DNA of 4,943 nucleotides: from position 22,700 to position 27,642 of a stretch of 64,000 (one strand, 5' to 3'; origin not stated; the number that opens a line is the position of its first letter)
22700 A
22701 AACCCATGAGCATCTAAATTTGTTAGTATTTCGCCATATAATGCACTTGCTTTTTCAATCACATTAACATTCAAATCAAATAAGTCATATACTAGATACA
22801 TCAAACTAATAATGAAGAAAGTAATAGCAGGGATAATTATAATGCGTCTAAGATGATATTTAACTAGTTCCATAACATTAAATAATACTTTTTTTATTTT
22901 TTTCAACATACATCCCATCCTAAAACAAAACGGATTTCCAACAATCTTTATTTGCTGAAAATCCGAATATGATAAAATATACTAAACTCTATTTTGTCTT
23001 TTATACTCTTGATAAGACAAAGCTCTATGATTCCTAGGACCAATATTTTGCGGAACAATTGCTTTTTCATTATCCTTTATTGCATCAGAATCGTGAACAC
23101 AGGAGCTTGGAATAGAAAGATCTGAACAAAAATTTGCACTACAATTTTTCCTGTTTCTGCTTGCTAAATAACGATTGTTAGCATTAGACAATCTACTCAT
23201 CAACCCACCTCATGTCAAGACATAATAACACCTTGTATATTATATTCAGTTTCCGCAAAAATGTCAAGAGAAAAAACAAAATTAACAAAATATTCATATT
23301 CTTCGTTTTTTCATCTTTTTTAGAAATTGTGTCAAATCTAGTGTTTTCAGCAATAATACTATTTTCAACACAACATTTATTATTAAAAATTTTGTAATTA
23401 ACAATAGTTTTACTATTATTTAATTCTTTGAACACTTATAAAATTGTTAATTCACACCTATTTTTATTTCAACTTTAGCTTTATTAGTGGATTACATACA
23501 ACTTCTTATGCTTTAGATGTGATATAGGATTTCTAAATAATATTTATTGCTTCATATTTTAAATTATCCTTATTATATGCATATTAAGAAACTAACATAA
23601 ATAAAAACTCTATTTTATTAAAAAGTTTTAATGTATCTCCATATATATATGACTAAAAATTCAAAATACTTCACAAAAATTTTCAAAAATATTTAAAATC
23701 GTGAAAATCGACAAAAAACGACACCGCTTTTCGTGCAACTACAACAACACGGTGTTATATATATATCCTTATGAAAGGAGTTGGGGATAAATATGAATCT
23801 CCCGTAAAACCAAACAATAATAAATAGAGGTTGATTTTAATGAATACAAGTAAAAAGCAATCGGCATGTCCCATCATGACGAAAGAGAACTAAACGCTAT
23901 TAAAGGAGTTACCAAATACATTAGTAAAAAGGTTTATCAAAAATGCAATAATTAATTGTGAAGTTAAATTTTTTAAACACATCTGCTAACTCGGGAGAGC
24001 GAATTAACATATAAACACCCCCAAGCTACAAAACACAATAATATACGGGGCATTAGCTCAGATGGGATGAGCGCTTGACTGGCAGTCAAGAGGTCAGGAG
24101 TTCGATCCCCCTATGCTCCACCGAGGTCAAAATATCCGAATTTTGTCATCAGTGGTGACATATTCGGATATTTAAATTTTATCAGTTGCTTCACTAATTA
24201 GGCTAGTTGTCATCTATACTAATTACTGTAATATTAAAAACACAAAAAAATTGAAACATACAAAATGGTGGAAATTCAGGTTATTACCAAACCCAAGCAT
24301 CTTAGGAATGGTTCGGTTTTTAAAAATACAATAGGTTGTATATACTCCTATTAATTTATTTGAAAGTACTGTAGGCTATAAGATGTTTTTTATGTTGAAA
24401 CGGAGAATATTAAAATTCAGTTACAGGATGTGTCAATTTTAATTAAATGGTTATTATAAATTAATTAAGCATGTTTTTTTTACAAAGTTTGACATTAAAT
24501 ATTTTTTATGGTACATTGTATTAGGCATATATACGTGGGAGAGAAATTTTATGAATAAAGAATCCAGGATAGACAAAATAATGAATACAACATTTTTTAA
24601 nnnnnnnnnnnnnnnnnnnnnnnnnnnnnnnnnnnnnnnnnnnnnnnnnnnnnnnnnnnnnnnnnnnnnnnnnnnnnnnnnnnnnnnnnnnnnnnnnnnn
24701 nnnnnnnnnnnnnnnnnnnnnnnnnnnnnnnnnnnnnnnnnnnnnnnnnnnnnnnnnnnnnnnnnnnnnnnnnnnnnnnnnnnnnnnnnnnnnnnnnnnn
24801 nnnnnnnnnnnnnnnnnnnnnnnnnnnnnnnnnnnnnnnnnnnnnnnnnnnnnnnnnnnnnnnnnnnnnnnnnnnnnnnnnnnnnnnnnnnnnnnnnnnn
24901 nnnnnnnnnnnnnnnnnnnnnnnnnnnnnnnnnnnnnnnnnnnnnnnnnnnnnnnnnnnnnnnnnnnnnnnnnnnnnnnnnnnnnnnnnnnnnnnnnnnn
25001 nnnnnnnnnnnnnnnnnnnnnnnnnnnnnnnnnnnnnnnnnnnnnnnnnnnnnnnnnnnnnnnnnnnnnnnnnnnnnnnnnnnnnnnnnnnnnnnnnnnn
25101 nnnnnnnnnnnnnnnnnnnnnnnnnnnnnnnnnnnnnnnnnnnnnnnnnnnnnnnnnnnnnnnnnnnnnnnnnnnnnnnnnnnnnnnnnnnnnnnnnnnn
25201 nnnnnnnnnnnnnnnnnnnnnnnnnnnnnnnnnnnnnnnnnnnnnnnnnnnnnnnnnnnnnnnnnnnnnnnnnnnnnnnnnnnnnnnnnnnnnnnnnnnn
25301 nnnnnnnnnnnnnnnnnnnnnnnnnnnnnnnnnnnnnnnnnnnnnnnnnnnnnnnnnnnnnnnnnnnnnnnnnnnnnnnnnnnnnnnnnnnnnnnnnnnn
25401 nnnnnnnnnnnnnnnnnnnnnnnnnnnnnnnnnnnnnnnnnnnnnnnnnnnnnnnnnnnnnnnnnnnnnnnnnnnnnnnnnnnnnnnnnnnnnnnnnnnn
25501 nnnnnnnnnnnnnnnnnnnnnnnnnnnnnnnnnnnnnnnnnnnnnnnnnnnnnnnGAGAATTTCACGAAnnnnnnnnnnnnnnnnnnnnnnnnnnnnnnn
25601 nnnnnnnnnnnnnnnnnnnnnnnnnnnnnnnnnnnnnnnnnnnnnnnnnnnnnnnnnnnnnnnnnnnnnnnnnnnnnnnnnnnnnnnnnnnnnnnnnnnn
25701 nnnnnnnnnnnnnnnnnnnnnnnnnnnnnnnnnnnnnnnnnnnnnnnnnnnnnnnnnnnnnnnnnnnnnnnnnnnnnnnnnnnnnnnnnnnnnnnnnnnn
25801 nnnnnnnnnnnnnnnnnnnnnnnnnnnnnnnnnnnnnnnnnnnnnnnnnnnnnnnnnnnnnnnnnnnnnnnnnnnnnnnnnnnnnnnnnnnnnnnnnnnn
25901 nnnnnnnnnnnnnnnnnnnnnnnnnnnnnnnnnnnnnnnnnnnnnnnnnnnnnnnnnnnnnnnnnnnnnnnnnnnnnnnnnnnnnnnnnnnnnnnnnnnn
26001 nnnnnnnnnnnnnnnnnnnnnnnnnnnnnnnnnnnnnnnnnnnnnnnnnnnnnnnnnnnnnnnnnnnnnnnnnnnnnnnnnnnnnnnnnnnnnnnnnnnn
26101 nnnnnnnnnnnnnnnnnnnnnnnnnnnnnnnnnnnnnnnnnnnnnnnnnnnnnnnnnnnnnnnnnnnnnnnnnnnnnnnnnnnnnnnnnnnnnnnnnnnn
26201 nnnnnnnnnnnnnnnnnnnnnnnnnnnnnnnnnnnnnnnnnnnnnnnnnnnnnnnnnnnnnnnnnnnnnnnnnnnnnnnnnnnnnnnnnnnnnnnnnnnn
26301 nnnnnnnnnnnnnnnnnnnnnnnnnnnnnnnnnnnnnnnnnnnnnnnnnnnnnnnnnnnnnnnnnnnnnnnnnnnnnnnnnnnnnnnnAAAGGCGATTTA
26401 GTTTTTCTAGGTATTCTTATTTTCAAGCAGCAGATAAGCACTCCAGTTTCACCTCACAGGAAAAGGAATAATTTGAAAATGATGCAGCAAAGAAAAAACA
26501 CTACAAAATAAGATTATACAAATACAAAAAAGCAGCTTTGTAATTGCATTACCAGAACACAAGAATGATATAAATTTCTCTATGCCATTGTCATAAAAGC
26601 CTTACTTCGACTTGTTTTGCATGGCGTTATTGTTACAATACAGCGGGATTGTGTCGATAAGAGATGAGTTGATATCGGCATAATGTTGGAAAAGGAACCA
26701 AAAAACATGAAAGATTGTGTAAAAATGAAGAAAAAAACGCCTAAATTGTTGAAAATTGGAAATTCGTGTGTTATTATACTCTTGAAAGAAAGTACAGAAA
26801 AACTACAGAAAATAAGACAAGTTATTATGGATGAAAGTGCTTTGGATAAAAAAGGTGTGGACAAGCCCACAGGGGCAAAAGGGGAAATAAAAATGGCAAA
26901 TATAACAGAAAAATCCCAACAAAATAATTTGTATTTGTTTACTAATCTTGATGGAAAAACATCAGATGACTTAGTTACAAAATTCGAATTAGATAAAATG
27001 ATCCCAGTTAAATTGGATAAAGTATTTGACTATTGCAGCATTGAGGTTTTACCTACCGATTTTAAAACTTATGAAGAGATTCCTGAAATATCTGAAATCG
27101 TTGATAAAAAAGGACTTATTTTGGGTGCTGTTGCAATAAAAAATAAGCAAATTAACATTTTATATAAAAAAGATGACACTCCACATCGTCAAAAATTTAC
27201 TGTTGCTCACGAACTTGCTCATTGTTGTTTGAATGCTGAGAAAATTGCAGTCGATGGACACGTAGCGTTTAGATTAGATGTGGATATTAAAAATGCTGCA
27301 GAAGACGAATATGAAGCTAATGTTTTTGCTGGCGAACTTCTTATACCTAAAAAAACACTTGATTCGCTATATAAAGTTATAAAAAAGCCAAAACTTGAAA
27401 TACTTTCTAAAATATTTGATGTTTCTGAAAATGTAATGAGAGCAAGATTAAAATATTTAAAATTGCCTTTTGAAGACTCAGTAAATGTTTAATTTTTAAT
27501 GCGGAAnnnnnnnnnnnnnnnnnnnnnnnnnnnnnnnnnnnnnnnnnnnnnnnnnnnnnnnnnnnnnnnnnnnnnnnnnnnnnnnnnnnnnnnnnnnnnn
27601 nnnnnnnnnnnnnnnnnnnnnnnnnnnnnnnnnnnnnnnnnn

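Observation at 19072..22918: Overlapping two-gene module: 4-TM protein plus 821-aa HExxH protein, candidate novel defence or abortive-infection system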

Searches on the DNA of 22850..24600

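Call 93: search_rna_families(source=window, start=22850, end=24600, threshold=evalue, max_evalue=1)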
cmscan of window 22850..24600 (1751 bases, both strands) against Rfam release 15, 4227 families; matches with E-value up to 1: 2.
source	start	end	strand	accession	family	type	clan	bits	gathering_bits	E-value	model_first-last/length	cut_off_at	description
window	24047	24120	+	RF00005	tRNA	Gene; tRNA;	CL00001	56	29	6.2e-11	1-71/71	no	tRNA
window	22931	22967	+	RF03706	mir-2253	Gene; miRNA;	-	33.1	47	0.00017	1-57/57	no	mir-2253 microRNA precursor family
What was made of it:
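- Tried and rejected: Rfam finds only a spurious miRNA hit on the hairpin (call 93).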

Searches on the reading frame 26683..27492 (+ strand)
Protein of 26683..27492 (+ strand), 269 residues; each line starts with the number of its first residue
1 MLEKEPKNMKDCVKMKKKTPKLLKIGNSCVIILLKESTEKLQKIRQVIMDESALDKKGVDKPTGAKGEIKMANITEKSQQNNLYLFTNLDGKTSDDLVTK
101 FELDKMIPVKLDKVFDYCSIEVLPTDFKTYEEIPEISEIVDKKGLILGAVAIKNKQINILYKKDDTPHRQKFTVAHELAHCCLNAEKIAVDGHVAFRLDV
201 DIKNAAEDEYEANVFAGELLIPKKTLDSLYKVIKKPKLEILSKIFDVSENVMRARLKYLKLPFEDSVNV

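Call 6: search_protein_families(library=pfam, proteins=[window:26683-27492:+], max_evalue=0.01)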
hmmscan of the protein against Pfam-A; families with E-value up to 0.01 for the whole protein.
window:26683-27492:+ (269 aa): 2 families
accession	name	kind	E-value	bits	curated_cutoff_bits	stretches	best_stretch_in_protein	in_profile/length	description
PF06114.19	Peptidase_M78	-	8.8e-16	58.3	22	1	158-257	30-123/123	IrrE N-terminal-like domain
PF25520.1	AAA_lid_TANC1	-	0.0036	17.9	29.1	1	71-116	47-92/96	TANC1-like, AAA+ ATPase lid domain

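Call 59: search_protein_families(library=padloc, proteins=[window:26683-27492:+], max_evalue=0.01)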
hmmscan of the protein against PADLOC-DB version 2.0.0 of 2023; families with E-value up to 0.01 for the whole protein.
window:26683-27492:+ (269 aa): 15 families
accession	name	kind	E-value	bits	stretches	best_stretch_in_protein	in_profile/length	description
PDLC04141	capP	-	2.7e-16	57.8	1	112-245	10-136/242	capP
PDLC03944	RmrA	-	1.3e-09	35.6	1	157-259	185-283/384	-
PDLC03949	RmrA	-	4.7e-08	30.3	1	159-261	178-267/363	-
PDLC03945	RmrA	-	1.3e-07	29.2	1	158-255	196-289/394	-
PDLC04776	PDC-M69B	-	2.6e-07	28.6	1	168-239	79-149/272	-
PDLC03953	RmrA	-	4.9e-07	27.3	1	163-226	201-249/373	-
PDLC03954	RmrA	-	8.6e-07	26.2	1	151-260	189-291/380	-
PDLC03947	RmrA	-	4.1e-06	23.9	1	154-226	192-257/383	-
PDLC03952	RmrA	-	7.2e-06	23.1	1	160-242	210-285/395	-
PDLC03982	PD-Lambda-2_B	-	1.3e-05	22.7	1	172-257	292-374/402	-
PDLC03943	RmrA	-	3.7e-05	21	1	164-238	186-246/370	-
PDLC03948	RmrA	-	4.1e-05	20.6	1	159-229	196-259/397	-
PDLC03946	RmrA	-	0.00031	17.6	1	158-260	178-268/357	-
PDLC03951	RmrA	-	0.00077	16.5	1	161-261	196-287/400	-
PDLC03950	RmrA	-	0.00086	16.4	1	165-229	191-247/369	-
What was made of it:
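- On ImmA/IrrE (Peptidase_M78): The neighbour at 26683-27492 does match (E 8.8e-16; calls 6, 59), which shows the test works.
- Closest known: ImmA/IrrE. Same: A true M78 protein is present 4 kb away in the same cargo region (26683-27492; calls 6, 59).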
